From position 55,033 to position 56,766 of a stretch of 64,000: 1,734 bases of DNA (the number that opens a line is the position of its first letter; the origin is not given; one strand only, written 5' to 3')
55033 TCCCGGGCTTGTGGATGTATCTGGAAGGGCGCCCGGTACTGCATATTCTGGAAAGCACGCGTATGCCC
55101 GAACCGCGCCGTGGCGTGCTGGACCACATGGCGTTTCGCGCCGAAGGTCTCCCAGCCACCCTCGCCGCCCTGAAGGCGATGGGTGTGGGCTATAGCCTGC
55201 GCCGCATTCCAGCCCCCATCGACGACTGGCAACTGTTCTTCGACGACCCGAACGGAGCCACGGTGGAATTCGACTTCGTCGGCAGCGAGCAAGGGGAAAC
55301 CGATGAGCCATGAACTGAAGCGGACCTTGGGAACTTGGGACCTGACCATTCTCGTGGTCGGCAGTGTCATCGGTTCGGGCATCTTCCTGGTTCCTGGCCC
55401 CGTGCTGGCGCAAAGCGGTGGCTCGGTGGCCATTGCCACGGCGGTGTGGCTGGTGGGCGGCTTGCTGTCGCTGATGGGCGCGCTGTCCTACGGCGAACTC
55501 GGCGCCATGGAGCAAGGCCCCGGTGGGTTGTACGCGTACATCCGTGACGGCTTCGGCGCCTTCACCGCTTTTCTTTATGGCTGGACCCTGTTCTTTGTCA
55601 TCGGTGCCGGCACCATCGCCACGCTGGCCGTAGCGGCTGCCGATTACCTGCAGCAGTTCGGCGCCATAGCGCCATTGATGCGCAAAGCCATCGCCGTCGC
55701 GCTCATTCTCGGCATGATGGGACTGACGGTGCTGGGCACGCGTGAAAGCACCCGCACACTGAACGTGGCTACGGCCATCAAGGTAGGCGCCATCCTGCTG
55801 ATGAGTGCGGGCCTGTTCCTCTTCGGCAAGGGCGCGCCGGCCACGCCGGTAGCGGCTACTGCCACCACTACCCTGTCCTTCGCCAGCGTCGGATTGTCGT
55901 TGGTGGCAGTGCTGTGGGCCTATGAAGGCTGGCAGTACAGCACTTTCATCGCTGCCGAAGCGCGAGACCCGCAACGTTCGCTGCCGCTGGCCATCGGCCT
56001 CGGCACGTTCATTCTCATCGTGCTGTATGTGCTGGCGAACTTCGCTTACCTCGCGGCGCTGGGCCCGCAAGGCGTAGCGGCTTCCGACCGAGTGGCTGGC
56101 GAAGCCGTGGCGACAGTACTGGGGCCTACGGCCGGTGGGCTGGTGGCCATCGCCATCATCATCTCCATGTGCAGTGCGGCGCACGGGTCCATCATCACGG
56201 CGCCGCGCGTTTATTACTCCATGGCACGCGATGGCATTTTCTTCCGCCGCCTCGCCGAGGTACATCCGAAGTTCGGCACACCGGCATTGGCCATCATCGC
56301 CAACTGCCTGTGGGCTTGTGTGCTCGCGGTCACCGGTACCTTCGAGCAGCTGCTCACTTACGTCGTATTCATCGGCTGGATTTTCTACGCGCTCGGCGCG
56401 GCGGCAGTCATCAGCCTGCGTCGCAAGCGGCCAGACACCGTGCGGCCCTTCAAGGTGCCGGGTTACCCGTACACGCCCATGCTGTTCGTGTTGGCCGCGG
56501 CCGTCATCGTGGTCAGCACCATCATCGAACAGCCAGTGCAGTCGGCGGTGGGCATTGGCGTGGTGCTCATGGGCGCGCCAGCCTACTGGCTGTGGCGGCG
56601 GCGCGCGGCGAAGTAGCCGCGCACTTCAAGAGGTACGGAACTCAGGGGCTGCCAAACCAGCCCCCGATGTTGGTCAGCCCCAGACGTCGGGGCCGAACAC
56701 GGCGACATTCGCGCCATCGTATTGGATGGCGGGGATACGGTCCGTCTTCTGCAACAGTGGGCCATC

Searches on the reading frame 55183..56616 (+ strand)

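Call 43: search_protein_families(library=pfam, proteins=[window:55183-56616:+])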
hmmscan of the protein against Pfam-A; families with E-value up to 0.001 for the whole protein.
window:55183-56616:+ (477 aa): 3 families
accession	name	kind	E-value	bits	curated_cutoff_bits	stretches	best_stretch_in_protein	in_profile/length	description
PF13520.12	AA_permease_2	-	7.5e-55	187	27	1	49-454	1-412/427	Amino acid permease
PF00324.27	AA_permease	-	2.3e-31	109.4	24.6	1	54-453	2-427/470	Amino acid permease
PF03845.19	Spore_permease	-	0.00072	18.9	23.4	0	51-295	4-236/321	Spore germination protein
